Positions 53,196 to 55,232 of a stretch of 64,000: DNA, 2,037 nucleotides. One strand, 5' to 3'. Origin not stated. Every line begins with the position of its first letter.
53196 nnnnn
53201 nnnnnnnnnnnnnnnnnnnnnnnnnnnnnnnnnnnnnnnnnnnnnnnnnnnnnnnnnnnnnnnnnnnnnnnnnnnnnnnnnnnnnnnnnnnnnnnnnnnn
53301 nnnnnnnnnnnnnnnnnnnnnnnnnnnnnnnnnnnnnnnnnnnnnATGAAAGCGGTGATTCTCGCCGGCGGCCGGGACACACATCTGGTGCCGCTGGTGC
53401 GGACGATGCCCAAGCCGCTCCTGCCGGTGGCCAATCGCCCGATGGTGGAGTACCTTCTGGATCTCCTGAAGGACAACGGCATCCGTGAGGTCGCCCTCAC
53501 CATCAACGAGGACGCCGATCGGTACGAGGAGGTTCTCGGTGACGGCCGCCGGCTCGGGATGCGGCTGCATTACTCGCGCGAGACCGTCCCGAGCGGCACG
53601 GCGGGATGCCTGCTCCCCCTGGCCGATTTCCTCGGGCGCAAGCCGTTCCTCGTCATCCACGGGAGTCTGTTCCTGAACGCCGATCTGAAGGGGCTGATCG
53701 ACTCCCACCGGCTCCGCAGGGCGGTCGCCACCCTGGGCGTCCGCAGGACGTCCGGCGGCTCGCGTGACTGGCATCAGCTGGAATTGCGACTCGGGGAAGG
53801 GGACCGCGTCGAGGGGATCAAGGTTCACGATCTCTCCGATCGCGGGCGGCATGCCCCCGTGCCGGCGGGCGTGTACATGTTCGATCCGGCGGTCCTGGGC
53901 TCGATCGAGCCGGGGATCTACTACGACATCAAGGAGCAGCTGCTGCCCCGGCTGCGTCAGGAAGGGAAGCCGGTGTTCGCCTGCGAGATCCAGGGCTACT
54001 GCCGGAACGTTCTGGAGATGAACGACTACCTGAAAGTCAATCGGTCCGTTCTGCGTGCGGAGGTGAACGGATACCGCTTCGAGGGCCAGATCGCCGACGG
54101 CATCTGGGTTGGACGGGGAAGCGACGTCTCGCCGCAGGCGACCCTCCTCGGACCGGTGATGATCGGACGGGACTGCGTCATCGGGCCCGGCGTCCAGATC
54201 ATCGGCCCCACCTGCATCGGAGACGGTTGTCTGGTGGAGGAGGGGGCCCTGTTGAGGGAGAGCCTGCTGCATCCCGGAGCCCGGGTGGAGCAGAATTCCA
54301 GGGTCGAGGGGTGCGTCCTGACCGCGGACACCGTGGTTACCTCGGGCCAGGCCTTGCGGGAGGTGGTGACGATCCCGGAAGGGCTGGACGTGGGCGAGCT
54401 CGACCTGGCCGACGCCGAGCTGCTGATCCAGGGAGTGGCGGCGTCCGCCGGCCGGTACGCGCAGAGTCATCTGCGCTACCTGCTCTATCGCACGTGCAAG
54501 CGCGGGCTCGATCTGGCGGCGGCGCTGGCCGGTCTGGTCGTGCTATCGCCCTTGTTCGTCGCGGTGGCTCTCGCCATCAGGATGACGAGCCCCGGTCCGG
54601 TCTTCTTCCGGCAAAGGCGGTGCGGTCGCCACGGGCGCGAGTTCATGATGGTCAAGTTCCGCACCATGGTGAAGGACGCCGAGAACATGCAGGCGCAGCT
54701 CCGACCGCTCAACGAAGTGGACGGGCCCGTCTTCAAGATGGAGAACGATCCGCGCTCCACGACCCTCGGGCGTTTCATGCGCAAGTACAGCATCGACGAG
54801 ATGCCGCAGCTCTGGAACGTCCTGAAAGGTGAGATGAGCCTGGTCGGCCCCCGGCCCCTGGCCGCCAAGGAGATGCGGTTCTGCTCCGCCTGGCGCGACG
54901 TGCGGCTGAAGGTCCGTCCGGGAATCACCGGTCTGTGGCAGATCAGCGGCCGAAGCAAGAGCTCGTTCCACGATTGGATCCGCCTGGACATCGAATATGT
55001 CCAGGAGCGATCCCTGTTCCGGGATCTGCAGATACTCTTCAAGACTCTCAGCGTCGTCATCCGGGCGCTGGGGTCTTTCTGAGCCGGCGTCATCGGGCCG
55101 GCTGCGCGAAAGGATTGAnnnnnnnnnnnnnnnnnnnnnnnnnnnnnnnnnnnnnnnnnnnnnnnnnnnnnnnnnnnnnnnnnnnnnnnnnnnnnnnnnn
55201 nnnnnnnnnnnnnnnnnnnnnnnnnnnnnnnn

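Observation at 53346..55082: Fusion of a sugar-1-phosphate nucleotidylyltransferase with a WbaP-type phosphoglycosyltransferase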

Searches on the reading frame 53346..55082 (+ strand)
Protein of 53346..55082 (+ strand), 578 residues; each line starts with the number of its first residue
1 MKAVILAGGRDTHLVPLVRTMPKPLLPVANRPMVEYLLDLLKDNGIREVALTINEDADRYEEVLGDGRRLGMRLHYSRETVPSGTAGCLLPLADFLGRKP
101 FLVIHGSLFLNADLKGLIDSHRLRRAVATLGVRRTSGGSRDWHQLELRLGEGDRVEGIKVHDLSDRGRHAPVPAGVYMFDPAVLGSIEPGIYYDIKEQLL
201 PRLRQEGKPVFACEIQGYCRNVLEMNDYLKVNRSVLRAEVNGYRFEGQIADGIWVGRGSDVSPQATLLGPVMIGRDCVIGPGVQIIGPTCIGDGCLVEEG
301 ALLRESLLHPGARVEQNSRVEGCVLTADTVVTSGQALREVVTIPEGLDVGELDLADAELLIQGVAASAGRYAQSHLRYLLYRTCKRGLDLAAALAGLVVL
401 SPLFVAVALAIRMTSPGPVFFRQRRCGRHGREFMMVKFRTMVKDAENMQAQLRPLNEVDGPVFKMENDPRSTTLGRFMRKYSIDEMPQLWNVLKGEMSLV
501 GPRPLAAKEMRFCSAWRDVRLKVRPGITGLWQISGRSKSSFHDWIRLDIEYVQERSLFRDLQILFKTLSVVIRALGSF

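Call 3: search_protein_families(library=pfam, proteins=[window:53346-55079:+], max_evalue=0.1)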
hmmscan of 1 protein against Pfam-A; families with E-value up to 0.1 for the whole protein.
window:53346-55079:+ (578 aa): 8 families
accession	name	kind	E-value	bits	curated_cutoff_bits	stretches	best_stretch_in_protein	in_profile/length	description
PF02397.22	Bac_transf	-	9.9e-68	227.6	27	1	385-572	1-178/179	Bacterial sugar transferase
PF00483.29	NTP_transferase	-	8.3e-22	78.4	21.2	1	2-136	1-141/245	Nucleotidyl transferase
PF00132.30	Hexapep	-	5.9e-10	38.9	27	1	271-303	2-34/36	Bacterial transferase hexapeptide (six repeats)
PF25084.1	LbH_EIF2B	-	3.8e-09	36.9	54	1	255-350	6-100/105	EIF2B subunit epsilon LbH domain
PF24894.1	Hexapep_GlmU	-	6.4e-07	29.9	23.3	1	289-357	19-91/104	GlmU-like, C-terminal hexapeptide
PF12804.13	NTP_transf_3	-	4.8e-06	27.3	27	1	3-59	1-52/160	MobA-like NTP transferase domain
PF25087.1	GMPPB_C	-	0.0011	19.1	39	1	272-347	12-81/110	GMPPB C-terminal domain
PF14602.12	Hexapep_2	-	0.025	14.7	27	1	270-300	1-29/34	Hexapeptide repeat of succinyl-transferase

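Call 4: search_protein_families(library=ncbifam, proteins=[window:53346-55079:+], max_evalue=0.1)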
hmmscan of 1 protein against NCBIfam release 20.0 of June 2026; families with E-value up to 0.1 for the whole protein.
window:53346-55079:+ (578 aa): 57 families (the best 25 are shown)
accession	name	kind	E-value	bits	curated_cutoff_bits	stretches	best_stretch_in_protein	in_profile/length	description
TIGR03025.1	EPS_sugtrans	subfamily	1.6e-83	281.4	295.55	1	380-574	253-441/445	exopolysaccharide biosynthesis polyprenyl glycosylphosphotransferase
NF041877.1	EPS_EpsZ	equivalog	9.3e-76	255.3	800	1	383-576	264-457/459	exopolysaccharide biosynthesis polyisoprenyl-phosphate hexose-1-phosphate transferase EpsZ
TIGR03022.1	WbaP_sugtrans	subfamily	2.1e-69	235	403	1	372-576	246-454/456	undecaprenyl-phosphate galactose phosphotransferase WbaP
TIGR03023.1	WcaJ_sugtrans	equivalog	1.8e-66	225.3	410.75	1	380-572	258-447/453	undecaprenyl-phosphate glucose phosphotransferase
NF052601.1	undeca_RfbP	equivalog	9.8e-62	208.4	330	1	374-572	34-236/244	undecaprenyl-phosphate galactose phosphotransferase family protein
TIGR03013.1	EpsB_2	subfamily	4.1e-51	174.5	393.35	1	377-576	247-441/443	TIGR03013 family XrtA/PEP-CTERM system glycosyltransferase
NF052502.1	man1P_GTase_Rv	exception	4.2e-46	157.4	440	1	2-343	2-336/352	mannose-1-phosphate guanylyltransferase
NF011751.0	PRK15204.1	equivalog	1.5e-43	149.1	907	1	381-577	276-475/476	undecaprenyl-phosphate galactose phosphotransferase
NF050817.1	PolSacchBiosHfsE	equivalog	6e-40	137.3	750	1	383-570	270-458/467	polysaccharide biosynthesis protein HfsE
TIGR03992.1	Arch_glmU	subfamily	1.1e-35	123.4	292.1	1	1-334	1-330/393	bifunctional sugar-1-phosphate nucleotidylyltransferase/acetyltransferase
NF007518.0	PRK10124.1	equivalog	2e-34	119.1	684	1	382-568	271-454/464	undecaprenyl-phosphate glucose phosphotransferase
TIGR01208.1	rmlA_long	equivalog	8.1e-33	113.8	320.25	1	2-337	1-337/353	glucose-1-phosphate thymidylyltransferase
NF045514.1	glycotran_HepC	equivalog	1.2e-29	103.2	140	1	374-506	106-213/220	heterocyst development glycosyltransferase HepC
NF045761.1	NAMPUrTaseMurU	equivalog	4.6e-25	88.8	250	1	1-124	1-124/226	N-acetylmuramate alpha-1-phosphate uridylyltransferase MurU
TIGR01207.1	rmlA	equivalog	7.1e-20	71.3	360.65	1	2-129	1-130/286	glucose-1-phosphate thymidylyltransferase RfbA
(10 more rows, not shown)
